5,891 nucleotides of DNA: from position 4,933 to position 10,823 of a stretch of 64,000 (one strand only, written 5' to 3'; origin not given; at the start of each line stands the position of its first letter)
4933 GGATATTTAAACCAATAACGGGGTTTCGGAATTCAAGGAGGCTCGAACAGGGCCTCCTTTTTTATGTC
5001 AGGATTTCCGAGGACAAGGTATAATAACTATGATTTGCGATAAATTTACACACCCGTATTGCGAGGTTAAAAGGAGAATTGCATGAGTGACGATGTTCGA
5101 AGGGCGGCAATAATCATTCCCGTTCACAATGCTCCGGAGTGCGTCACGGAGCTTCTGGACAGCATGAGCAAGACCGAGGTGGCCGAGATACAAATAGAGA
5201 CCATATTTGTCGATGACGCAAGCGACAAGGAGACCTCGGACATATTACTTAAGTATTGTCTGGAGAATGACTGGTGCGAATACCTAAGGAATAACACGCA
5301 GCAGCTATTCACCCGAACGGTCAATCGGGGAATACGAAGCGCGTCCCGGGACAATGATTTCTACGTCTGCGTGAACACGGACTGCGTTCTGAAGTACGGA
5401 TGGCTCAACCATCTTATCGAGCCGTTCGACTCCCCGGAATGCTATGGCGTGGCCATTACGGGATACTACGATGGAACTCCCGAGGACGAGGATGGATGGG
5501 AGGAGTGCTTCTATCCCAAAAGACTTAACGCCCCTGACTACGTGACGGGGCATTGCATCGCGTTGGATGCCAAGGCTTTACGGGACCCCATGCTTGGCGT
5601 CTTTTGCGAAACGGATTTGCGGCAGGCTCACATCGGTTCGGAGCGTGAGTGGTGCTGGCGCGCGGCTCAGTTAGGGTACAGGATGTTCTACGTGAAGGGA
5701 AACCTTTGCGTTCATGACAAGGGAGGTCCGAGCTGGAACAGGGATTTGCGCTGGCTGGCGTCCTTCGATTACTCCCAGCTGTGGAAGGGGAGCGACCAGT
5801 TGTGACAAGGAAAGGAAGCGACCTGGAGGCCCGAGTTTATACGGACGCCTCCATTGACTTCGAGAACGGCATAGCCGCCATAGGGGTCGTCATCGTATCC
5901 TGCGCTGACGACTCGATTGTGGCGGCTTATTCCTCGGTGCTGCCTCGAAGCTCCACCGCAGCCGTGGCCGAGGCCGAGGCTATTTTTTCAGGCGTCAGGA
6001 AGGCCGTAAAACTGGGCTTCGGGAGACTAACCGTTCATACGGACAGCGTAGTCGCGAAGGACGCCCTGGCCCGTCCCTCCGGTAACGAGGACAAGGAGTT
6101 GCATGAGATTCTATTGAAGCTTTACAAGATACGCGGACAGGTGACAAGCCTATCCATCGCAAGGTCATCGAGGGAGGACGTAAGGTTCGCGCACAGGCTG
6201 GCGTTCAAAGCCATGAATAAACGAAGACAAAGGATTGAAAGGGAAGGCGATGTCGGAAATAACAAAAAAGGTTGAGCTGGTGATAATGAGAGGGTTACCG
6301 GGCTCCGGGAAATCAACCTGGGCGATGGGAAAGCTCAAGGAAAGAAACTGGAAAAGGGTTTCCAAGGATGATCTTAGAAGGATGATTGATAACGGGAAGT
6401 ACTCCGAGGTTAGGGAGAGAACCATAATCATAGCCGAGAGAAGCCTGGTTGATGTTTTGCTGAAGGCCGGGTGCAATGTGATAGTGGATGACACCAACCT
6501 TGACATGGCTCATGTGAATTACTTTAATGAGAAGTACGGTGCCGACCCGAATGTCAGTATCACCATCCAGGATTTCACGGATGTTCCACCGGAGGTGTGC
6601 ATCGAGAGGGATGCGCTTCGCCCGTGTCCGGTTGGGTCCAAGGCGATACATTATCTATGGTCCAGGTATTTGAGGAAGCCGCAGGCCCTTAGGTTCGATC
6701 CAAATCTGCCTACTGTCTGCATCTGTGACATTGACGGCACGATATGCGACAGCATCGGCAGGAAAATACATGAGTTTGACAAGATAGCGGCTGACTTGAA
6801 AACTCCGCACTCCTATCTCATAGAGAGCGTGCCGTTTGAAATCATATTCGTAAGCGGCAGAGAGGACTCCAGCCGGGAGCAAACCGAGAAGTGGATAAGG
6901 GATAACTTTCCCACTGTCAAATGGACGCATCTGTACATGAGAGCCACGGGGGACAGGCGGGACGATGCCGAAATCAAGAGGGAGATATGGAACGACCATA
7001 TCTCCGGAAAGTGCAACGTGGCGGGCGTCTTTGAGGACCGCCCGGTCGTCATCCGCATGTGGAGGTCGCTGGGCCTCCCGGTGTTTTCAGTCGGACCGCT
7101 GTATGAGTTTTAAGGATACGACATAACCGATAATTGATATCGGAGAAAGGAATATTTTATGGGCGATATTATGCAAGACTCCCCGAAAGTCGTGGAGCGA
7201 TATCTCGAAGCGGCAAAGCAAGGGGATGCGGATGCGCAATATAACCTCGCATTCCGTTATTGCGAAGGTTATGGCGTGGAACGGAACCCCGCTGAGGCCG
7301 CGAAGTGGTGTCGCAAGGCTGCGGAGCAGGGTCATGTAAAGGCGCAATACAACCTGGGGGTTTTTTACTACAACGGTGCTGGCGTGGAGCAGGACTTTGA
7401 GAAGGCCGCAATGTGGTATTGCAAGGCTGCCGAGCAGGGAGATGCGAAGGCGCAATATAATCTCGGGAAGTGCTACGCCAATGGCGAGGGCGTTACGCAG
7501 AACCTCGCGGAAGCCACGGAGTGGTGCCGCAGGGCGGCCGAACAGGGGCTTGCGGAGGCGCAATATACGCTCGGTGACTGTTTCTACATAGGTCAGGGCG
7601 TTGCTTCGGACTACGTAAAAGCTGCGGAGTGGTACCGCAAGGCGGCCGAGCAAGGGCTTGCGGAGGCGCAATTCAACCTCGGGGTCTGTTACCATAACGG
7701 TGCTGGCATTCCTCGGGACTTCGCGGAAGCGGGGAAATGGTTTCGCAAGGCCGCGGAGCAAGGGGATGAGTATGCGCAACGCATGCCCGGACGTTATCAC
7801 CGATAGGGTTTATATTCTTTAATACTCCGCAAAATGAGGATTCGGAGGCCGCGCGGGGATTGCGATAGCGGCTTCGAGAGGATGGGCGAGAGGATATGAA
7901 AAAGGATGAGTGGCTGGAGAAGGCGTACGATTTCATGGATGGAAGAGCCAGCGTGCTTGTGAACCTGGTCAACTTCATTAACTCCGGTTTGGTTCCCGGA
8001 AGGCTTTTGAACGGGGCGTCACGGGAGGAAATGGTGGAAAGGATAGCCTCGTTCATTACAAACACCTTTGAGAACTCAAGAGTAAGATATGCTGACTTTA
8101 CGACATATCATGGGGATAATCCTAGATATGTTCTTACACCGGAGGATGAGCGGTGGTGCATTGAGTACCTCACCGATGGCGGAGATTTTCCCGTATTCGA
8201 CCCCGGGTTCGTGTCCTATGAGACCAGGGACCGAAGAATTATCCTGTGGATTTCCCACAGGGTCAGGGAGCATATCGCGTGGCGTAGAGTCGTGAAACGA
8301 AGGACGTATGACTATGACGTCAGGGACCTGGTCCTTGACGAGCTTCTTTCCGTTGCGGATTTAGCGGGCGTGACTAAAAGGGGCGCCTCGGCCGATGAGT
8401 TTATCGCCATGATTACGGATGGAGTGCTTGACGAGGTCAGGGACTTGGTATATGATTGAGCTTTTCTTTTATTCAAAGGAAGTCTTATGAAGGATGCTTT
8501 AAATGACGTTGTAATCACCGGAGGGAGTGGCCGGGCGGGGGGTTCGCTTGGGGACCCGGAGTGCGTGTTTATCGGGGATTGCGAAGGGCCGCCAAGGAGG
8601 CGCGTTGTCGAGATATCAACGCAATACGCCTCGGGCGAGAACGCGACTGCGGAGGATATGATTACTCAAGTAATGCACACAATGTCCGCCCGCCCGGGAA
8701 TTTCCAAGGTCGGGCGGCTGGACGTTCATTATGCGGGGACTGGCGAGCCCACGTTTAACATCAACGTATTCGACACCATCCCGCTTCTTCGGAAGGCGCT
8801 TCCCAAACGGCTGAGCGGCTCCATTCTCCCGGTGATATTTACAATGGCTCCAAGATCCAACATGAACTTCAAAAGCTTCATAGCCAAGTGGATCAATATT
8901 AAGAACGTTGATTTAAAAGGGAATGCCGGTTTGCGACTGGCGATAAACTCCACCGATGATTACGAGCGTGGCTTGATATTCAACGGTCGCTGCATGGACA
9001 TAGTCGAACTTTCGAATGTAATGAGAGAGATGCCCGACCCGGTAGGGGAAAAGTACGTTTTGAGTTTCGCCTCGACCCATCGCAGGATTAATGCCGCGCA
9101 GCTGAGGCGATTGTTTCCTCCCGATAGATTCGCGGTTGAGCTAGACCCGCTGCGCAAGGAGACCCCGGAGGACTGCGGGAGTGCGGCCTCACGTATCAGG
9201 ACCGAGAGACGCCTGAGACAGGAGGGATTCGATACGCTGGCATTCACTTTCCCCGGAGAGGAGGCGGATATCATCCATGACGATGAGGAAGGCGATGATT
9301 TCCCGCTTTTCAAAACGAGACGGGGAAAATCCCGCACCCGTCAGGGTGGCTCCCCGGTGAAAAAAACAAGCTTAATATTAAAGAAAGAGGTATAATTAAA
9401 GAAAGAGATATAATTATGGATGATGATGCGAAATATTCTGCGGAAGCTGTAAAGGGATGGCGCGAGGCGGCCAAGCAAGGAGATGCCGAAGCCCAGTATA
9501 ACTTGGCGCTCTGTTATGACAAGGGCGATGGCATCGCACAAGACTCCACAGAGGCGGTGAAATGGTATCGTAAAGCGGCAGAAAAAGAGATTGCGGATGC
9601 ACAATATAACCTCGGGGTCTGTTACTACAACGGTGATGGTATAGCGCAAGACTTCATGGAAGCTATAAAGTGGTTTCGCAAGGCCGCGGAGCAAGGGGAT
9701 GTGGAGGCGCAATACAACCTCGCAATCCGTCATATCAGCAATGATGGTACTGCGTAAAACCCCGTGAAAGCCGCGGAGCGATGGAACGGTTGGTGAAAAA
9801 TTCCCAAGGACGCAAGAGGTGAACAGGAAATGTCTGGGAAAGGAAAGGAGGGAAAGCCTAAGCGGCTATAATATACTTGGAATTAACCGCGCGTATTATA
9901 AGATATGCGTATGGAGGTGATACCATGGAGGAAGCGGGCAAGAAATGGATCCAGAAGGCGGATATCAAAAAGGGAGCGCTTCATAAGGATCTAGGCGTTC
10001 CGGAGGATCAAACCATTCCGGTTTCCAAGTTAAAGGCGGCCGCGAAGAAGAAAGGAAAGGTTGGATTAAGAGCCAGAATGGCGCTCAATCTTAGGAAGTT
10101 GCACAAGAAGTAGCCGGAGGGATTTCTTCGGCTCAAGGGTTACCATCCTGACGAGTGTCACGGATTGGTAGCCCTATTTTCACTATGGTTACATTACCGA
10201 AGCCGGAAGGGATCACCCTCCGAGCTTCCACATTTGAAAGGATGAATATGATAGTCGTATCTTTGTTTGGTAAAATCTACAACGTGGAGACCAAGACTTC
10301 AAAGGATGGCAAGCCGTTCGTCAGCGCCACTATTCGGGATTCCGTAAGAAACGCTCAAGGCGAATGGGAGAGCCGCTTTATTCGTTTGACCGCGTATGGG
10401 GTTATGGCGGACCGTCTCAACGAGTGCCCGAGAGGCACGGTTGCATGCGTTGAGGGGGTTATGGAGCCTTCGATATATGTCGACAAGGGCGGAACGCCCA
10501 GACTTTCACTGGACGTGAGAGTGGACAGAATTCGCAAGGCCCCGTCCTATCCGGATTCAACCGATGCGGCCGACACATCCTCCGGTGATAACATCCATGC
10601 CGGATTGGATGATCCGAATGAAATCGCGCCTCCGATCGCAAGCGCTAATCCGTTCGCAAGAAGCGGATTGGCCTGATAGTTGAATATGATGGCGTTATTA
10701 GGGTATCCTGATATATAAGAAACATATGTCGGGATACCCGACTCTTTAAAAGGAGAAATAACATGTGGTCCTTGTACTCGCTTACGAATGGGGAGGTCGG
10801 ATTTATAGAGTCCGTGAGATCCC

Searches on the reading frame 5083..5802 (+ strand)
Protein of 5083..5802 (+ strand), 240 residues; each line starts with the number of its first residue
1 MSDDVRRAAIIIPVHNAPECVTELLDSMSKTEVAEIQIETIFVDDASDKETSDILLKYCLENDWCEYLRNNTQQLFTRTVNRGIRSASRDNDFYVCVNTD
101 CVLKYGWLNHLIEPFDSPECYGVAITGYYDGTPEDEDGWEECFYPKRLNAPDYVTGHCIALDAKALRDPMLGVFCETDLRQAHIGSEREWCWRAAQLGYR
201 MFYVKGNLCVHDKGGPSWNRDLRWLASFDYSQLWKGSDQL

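Call 75: search_protein_families(library=phrogs, proteins=[window:5083-5802:+], max_evalue=0.001)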
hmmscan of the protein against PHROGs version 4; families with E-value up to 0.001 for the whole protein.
window:5083-5802:+ (240 aa): 2 families
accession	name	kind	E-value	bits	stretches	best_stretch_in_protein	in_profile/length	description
phrog_841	-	moron, auxiliary metabolic gene and host takeover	4.9e-08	33.8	1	9-116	5-112/309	GtrB-like O-antigen conversion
phrog_3692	-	moron, auxiliary metabolic gene and host takeover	1.5e-05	26.2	1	8-131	4-127/205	glycosyltransferase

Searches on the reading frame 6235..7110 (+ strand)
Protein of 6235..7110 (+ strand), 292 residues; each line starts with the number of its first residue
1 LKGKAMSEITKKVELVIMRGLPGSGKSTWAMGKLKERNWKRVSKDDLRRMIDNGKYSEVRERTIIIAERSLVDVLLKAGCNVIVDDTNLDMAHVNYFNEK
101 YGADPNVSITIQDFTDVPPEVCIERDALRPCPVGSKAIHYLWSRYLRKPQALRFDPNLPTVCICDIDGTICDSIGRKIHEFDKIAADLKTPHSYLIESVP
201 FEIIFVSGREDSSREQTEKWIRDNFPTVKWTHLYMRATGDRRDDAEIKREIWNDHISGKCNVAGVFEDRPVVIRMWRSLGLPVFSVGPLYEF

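Call 75: search_protein_families(library=phrogs, proteins=[window:6235-7110:+], max_evalue=0.001)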
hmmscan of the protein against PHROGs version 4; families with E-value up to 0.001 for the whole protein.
window:6235-7110:+ (292 aa): 4 families
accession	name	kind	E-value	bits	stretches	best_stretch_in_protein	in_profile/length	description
phrog_505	-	other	1.5e-61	209.4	1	14-287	3-291/295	polynucleotide kinase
phrog_415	-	other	9.3e-27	95.1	1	156-287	18-165/218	polynucleotide kinase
phrog_2071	-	other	2.1e-12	48.4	1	4-94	7-98/282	ATPase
phrog_4889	-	other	0.0007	20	0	202-281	62-146/339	polynucleotide kinase/phosphorylase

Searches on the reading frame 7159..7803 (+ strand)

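Call 75: search_protein_families(library=phrogs, proteins=[window:7159-7803:+], max_evalue=0.001)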
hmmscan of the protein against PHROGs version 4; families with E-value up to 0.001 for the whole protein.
window:7159-7803:+ (215 aa): 2 families
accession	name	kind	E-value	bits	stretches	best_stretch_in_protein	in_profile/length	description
phrog_8741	-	unknown function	2.9e-68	231.8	2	4-141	90-227/380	-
phrog_27508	-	unknown function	9.2e-05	22.8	0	91-172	103-184/298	-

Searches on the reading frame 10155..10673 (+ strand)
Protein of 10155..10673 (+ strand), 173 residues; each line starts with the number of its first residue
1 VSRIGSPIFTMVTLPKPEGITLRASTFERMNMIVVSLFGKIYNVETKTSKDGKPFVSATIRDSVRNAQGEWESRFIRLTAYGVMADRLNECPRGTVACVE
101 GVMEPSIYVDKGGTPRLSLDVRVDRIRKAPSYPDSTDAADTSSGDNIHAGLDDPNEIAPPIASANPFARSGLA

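Call 75: search_protein_families(library=phrogs, proteins=[window:10155-10673:+], max_evalue=0.001)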
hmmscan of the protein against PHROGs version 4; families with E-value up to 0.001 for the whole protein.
window:10155-10673:+ (173 aa): 1 family
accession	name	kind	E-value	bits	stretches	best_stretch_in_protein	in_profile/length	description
phrog_44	-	DNA, RNA and nucleotide metabolism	8.6e-07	30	1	28-149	83-206/271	single strand DNA binding protein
